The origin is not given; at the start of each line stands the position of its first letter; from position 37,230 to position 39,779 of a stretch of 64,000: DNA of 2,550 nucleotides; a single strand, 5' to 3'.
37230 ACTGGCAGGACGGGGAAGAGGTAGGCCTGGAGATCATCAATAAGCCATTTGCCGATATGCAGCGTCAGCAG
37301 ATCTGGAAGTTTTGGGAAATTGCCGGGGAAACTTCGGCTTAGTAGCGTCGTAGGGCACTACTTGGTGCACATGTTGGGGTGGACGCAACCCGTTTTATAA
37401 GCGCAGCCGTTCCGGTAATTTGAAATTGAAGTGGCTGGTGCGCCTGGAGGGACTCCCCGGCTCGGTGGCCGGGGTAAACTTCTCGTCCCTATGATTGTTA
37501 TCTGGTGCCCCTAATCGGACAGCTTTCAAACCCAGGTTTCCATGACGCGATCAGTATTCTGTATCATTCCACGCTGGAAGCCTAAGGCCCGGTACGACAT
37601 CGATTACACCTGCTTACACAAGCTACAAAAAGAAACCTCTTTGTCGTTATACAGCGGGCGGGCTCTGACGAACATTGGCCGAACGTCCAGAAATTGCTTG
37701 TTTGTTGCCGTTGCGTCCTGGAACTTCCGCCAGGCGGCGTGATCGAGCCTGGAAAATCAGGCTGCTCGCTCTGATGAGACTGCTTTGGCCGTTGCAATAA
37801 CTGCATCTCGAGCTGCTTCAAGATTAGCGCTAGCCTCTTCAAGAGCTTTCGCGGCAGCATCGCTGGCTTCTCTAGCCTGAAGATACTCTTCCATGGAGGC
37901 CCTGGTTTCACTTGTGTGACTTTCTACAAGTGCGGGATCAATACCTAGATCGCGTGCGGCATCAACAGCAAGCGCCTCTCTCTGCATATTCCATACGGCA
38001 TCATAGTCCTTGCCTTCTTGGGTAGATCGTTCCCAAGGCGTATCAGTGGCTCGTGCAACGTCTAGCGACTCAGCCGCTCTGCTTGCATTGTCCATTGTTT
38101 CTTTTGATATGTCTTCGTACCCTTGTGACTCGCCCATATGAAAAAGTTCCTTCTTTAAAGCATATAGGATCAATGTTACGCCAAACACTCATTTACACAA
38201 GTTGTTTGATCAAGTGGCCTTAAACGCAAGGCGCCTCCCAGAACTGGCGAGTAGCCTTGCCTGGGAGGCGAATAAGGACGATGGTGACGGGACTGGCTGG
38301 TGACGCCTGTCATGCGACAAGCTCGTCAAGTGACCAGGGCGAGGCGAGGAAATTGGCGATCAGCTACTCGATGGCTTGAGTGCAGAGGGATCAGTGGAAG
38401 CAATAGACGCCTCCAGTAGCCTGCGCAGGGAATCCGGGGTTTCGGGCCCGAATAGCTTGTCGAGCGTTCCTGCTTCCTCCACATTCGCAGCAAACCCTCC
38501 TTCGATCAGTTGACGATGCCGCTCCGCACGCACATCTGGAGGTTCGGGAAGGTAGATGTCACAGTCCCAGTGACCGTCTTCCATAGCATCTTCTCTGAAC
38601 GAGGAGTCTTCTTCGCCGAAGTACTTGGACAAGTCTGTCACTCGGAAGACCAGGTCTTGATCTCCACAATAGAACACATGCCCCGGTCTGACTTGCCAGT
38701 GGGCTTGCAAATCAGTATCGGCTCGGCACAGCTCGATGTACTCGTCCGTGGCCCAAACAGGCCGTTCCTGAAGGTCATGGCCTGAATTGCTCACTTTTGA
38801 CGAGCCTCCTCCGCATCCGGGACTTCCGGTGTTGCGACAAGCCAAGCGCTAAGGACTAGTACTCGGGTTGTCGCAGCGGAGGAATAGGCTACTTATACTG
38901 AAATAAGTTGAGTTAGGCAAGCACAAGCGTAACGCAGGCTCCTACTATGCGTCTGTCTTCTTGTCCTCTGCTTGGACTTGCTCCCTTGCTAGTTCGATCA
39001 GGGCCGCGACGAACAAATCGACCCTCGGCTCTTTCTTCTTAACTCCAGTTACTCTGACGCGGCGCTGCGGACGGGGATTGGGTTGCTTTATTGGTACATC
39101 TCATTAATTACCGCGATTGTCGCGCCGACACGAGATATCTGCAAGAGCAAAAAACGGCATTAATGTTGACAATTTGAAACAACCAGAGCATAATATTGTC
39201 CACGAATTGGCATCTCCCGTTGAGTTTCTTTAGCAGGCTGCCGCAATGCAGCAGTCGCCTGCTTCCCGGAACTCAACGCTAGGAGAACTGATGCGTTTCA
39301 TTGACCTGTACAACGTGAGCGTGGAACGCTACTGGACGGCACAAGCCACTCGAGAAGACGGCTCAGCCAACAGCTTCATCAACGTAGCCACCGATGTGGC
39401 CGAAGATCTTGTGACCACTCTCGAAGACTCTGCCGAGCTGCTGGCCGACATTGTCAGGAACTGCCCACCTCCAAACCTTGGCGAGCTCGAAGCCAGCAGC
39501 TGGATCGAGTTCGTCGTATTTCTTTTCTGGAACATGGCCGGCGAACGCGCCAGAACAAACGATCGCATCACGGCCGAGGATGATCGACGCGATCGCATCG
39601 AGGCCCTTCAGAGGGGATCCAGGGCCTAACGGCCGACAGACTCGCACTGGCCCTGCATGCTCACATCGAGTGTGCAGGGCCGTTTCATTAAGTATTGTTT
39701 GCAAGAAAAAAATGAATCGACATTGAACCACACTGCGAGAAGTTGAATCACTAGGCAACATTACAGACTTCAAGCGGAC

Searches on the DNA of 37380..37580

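Call 99: search_rna_families(source=window, start=37380, end=37580, threshold=evalue, max_evalue=1)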
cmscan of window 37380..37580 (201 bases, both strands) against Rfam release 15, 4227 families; matches with E-value up to 1: 0.
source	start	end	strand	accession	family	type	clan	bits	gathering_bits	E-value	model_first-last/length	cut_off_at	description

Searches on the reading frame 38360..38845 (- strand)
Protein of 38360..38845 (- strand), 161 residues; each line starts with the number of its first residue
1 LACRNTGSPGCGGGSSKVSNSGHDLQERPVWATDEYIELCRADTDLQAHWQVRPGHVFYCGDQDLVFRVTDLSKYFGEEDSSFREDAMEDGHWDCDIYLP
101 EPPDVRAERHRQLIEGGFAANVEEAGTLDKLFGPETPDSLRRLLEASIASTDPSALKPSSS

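Call 24: search_protein_families(library=pfam, proteins=[window:38360-38845:-], max_evalue=0.01)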
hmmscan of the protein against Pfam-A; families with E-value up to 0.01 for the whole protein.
window:38360-38845:- (161 aa): 0 families

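Call 46: search_protein_families(library=phrogs, proteins=[window:38360-38845:-], max_evalue=0.1)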
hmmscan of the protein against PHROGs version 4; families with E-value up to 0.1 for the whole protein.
window:38360-38845:- (161 aa): 1 family
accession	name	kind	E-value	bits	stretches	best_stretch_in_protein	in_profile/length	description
phrog_12912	-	unknown function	0.017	16.1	1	40-112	108-178/211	-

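Call 75: list_cluster_members(proteins=[L015:3185-4195:-, L015:1856-3145:+, window:38360-38845:-, window:37757-38188:-, window:63224-63775:-, window:29537-30109:-])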
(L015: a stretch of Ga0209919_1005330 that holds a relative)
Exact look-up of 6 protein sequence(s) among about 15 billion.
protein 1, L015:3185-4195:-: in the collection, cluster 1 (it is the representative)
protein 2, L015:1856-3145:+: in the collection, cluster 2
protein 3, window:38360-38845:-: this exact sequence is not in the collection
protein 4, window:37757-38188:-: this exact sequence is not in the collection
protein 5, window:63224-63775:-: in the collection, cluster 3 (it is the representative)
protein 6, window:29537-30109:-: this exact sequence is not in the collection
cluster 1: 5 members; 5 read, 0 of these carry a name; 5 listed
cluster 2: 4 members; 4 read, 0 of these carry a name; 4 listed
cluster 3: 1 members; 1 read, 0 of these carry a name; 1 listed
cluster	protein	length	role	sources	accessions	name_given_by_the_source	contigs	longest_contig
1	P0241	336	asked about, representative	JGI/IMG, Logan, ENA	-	-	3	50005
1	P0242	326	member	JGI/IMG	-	-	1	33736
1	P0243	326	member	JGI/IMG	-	-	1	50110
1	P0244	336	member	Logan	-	-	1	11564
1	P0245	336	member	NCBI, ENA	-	-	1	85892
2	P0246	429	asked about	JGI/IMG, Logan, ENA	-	-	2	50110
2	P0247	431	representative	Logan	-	-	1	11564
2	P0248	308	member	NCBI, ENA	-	-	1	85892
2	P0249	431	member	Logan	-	-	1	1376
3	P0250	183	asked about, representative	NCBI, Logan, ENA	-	-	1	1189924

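Call 94: find_encoding_contigs(protein=P0241, flank=10000, max_places=10)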
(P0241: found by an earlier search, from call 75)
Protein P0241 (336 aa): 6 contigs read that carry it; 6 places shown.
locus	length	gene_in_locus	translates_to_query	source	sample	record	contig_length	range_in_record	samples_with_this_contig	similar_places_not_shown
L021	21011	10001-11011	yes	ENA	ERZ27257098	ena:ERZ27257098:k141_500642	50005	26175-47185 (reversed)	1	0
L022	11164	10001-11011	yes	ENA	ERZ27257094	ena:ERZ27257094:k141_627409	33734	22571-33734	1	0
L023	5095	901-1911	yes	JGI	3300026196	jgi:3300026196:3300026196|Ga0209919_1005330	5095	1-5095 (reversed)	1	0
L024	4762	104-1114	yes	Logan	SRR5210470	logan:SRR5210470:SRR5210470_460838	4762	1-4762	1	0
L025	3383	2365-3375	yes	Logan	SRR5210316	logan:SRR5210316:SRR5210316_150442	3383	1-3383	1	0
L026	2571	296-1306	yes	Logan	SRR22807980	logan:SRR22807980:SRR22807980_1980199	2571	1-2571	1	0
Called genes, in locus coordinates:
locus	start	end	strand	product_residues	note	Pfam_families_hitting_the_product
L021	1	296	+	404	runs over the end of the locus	PF12704:MacB_PCD, PF02687:FtsX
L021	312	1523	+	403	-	PF12704:MacB_PCD, PF02687:FtsX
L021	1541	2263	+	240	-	PF02463:SMC_N (faint), PF00005:ABC_tran, PF13401:AAA_22 (faint), PF13304:AAA_21 (weak)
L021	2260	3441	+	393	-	-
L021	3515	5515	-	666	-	PF22848:ASD1_dom, PF06964:Alpha-L-AF_C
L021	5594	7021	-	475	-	PF01120:Alpha_L_fucos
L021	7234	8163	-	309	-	PF08240:ADH_N, PF16912:Glu_dehyd_C, PF00107:ADH_zinc_N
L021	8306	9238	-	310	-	PF01261:AP_endonuc_2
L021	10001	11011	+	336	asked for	-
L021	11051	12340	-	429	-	PF22778:VCPO_2nd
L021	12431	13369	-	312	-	PF22200:ExsA_N, PF12833:HTH_18, PF00165:HTH_AraC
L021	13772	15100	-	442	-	PF00083:Sugar_tr, PF07690:MFS_1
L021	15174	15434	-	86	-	-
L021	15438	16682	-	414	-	PF04413:Glycos_transf_N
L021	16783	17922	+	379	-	PF00155:Aminotran_1_2, PF01041:DegT_DnrJ_EryC1, PF01212:Beta_elim_lyase, PF00266:Aminotran_5, PF01053:Cys_Met_Meta_PP (weak)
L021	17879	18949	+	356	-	PF01073:3Beta_HSD, PF01370:Epimerase, PF04321:RmlD_sub_bind, PF16363:GDP_Man_Dehyd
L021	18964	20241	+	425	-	PF07969:Amidohydro_3 (weak), PF01979:Amidohydro_1, PF07969:Amidohydro_3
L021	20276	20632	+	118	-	-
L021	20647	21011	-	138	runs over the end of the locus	-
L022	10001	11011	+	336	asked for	-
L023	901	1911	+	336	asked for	-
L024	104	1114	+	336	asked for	-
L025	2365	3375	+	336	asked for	-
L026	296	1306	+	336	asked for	-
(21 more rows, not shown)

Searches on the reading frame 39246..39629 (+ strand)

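Call 24: search_protein_families(library=pfam, proteins=[window:39246-39629:+], max_evalue=0.01)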
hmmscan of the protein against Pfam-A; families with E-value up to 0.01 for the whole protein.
window:39246-39629:+ (127 aa): 1 family
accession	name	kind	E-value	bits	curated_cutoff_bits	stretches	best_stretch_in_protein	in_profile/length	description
PF16798.10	DUF5069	-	0.0045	17.6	27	1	38-120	42-122/133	Domain of unknown function (DUF5069)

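Call 46: search_protein_families(library=phrogs, proteins=[window:39246-39629:+], max_evalue=0.1)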
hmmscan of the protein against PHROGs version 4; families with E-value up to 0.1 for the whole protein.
window:39246-39629:+ (127 aa): 0 families
